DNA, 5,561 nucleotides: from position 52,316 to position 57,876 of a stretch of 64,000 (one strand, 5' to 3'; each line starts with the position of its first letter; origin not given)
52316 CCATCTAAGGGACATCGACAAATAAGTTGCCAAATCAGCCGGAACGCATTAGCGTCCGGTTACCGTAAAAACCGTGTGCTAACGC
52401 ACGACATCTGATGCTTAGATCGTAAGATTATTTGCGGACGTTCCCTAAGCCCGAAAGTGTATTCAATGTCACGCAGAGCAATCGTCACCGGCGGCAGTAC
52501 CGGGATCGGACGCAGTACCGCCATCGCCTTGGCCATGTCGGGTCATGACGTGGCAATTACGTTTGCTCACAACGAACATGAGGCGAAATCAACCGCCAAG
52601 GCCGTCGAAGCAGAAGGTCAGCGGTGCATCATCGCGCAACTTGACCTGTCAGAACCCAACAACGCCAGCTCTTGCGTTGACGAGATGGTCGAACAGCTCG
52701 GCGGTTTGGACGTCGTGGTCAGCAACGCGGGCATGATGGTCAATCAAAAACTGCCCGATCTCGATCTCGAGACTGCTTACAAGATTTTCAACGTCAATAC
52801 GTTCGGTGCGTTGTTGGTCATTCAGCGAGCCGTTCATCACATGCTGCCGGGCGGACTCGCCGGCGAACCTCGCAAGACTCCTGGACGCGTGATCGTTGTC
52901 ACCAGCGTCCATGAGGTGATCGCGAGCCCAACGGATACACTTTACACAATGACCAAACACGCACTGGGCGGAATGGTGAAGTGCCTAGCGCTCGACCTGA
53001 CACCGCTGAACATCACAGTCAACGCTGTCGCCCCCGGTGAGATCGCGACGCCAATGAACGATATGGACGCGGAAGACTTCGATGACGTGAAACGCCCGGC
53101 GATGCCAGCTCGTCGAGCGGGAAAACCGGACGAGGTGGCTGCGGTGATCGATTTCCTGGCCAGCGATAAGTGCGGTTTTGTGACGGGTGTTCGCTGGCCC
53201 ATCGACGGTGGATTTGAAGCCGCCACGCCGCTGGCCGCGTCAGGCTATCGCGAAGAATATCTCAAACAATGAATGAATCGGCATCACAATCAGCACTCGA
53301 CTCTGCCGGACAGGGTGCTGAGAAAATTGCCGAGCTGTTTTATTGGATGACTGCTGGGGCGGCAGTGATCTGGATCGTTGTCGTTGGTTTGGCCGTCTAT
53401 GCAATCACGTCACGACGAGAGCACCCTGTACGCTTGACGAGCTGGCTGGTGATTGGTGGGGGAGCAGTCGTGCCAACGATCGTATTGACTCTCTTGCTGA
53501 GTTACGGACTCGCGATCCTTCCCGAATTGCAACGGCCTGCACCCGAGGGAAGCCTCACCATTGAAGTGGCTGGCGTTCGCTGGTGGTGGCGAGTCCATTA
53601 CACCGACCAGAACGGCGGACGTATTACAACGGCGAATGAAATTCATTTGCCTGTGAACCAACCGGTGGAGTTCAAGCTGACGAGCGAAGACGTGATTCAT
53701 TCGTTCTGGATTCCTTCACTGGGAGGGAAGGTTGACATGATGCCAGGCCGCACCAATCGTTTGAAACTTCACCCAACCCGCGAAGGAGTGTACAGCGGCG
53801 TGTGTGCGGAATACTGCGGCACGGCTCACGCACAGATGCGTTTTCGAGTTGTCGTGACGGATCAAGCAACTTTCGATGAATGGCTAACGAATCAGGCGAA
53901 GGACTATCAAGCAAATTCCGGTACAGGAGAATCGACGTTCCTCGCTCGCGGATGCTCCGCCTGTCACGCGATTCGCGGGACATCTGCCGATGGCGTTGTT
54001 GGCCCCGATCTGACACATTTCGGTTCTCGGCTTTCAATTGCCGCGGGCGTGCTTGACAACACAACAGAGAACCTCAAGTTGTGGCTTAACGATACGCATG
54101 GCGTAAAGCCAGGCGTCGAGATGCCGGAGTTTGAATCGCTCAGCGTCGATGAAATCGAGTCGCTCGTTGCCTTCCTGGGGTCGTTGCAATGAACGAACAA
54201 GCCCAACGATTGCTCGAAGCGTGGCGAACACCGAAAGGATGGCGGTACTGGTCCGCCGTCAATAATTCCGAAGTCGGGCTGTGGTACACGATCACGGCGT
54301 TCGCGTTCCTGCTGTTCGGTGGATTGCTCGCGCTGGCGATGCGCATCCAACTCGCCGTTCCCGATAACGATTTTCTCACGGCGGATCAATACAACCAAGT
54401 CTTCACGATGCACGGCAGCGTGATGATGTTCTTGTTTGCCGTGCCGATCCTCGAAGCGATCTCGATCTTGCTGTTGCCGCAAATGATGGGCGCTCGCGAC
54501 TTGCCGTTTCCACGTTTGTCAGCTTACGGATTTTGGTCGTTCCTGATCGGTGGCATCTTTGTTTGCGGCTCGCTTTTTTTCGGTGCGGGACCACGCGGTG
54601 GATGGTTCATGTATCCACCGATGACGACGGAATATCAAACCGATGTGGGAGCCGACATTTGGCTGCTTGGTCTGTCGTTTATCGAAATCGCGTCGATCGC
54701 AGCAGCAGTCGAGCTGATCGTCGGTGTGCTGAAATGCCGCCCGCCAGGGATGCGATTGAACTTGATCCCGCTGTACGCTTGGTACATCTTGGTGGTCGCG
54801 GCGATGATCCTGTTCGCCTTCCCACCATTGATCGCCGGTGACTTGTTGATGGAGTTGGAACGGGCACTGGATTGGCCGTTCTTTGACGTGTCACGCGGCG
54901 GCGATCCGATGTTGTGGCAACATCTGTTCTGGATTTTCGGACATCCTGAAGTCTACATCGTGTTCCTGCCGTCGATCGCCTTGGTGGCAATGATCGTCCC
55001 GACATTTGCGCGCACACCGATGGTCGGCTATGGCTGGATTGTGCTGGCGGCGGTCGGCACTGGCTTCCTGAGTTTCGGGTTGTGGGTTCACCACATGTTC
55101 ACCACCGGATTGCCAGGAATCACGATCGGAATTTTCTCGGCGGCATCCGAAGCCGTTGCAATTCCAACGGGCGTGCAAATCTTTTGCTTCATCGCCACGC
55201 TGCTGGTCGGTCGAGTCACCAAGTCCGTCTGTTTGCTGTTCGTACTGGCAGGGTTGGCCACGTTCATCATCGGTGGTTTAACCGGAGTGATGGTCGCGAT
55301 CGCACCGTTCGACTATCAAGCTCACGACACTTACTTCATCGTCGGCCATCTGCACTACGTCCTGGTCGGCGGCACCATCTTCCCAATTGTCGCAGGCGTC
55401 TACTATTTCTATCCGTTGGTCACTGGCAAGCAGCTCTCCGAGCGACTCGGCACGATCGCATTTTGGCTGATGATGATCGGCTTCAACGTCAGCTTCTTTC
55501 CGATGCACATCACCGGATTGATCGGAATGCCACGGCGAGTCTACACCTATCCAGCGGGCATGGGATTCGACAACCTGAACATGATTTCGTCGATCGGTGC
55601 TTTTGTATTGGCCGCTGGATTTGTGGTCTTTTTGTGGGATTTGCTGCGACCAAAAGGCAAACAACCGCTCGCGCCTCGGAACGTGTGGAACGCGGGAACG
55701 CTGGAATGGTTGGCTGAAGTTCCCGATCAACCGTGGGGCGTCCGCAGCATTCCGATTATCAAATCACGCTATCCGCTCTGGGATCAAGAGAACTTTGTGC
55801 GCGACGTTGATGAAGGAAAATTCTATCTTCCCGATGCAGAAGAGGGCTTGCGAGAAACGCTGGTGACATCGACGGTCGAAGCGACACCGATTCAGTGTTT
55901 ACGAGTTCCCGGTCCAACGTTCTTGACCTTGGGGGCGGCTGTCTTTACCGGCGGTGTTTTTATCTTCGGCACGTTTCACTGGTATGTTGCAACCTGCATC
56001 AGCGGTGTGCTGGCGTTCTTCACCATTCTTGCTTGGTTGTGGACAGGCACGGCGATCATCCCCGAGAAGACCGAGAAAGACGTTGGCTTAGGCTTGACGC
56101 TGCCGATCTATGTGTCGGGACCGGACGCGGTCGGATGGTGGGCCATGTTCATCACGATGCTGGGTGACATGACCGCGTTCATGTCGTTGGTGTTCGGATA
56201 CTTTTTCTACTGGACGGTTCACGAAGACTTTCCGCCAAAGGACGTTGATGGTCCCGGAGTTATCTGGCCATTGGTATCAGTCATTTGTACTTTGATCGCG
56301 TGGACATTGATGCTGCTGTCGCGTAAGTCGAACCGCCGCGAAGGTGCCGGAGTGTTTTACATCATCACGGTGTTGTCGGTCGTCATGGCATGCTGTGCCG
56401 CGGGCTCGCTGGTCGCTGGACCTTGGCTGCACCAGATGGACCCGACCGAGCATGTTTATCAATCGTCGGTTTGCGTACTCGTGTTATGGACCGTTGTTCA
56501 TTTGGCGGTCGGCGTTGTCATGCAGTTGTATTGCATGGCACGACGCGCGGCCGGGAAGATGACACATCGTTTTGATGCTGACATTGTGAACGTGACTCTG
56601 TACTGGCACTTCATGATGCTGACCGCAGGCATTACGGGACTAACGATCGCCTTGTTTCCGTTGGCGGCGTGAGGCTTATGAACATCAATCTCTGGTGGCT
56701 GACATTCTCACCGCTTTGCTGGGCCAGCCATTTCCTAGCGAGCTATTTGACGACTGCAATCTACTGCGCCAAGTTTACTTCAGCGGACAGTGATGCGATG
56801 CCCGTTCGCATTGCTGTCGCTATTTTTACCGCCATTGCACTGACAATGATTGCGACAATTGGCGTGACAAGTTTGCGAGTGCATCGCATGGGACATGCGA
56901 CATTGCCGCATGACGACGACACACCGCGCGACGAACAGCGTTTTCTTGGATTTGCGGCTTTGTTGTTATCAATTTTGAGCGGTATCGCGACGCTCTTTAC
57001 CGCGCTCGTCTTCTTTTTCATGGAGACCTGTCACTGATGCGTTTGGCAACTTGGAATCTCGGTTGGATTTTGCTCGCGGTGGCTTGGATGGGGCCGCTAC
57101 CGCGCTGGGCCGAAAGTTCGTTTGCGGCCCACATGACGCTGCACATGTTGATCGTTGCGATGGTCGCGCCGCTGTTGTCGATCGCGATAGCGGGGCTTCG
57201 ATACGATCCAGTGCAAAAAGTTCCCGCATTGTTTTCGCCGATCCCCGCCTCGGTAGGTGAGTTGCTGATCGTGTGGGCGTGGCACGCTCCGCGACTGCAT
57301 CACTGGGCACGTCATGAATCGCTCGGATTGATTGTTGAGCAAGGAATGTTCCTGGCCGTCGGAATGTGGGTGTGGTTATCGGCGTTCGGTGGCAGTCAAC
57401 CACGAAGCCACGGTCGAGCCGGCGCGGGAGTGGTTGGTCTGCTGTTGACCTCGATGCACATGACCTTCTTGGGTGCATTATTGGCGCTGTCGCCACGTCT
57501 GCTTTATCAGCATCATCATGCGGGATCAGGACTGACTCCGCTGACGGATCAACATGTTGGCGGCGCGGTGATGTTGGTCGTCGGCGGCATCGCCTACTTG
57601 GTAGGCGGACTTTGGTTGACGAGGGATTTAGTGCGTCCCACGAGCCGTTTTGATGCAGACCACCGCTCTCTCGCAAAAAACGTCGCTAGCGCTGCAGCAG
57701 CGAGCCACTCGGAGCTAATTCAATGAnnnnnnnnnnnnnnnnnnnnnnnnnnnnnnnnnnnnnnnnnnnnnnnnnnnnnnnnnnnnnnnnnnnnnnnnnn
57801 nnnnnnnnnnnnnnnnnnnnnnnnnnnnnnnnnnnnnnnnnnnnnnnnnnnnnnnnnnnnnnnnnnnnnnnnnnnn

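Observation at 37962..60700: Eleven sigma-54 promoters define a candidate RpoN-driven general stress regulon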

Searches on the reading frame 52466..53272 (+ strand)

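Call 59: search_protein_families(library=pfam, proteins=[window:52466-53272:+], max_evalue=0.001)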
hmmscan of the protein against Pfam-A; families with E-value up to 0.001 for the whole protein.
window:52466-53272:+ (268 aa): 4 families
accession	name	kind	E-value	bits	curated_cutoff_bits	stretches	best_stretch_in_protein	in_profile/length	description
PF13561.12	adh_short_C2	-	7.7e-50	170.1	27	1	12-250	6-235/236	Enoyl-(Acyl carrier protein) reductase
PF00106.31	adh_short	-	1.1e-44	152.7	26.6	1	5-200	3-189/195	short chain dehydrogenase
PF08659.16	KR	-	1.3e-09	38.7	22.6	1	6-118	4-119/180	KR domain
PF23441.1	SDR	-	0.00039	20.3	27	1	69-229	78-230/258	SDR-like rossmann domain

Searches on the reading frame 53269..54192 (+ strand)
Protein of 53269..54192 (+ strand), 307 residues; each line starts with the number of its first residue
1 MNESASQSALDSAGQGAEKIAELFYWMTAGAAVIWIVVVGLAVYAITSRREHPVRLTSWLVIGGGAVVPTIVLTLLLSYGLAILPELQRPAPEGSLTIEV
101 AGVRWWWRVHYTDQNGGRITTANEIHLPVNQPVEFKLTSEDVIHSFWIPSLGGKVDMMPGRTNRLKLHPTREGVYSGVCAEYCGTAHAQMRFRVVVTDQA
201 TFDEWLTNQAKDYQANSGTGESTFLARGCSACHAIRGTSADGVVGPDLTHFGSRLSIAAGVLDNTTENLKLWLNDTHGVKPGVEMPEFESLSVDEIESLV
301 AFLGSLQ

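Call 59: search_protein_families(library=pfam, proteins=[window:53269-54192:+], max_evalue=0.001)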
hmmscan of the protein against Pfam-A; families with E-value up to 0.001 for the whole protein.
window:53269-54192:+ (307 aa): 4 families
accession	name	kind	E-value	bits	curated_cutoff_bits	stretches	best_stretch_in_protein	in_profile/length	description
PF00116.26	COX2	-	5e-22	78.5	22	1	120-192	43-115/120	Cytochrome C oxidase subunit II, periplasmic domain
PF00034.26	Cytochrom_C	-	1.4e-08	36.3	21.3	1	220-306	4-89/90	Cytochrome c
PF13442.11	Cytochrome_CBB3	-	7.1e-05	23.5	27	1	219-303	5-68/68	Cytochrome C oxidase, cbb3-type, subunit III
PF13473.12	Cupredoxin_1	-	0.00031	21.2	27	1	122-180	34-93/104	Cupredoxin-like domain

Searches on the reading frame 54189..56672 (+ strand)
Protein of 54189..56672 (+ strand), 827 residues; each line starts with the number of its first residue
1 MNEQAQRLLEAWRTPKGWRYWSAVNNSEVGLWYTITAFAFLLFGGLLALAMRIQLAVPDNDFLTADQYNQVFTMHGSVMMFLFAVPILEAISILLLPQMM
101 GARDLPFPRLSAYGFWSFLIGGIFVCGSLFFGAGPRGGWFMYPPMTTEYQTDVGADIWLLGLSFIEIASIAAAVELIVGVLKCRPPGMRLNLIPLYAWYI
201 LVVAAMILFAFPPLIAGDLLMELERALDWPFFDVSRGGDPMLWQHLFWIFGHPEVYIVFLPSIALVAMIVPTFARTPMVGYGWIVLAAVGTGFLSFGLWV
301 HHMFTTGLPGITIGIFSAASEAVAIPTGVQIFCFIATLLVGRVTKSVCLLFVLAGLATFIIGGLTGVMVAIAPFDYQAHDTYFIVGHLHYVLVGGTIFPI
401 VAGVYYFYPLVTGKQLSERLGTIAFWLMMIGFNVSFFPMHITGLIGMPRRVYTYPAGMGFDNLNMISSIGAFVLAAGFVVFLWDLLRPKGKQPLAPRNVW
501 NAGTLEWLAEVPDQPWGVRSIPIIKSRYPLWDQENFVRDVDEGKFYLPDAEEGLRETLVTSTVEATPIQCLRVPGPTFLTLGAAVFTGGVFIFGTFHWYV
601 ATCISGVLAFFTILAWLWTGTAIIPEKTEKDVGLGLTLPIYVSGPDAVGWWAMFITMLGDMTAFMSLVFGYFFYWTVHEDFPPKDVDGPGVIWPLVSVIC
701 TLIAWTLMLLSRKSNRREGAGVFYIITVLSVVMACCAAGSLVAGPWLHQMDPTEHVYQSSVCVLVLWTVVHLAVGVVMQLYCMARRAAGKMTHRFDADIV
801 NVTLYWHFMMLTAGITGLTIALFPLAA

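Call 59: search_protein_families(library=pfam, proteins=[window:54189-56672:+], max_evalue=0.001)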
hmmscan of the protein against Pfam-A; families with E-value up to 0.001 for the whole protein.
window:54189-56672:+ (827 aa): 1 family
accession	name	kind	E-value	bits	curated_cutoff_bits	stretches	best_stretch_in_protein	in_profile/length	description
PF00115.25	COX1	-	2.5e-139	465.3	34.8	1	29-473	2-436/436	Cytochrome C and Quinol oxidase polypeptide I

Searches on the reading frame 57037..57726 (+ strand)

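Call 59: search_protein_families(library=pfam, proteins=[window:57037-57726:+], max_evalue=0.001)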
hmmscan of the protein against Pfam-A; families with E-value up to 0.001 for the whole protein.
window:57037-57726:+ (229 aa): 1 family
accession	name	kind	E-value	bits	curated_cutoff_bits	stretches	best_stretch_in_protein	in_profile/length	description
PF09678.15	Caa3_CtaG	-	2.1e-28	99.7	27.7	1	2-200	21-236/237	Cytochrome c oxidase caa3 assembly factor (Caa3_CtaG)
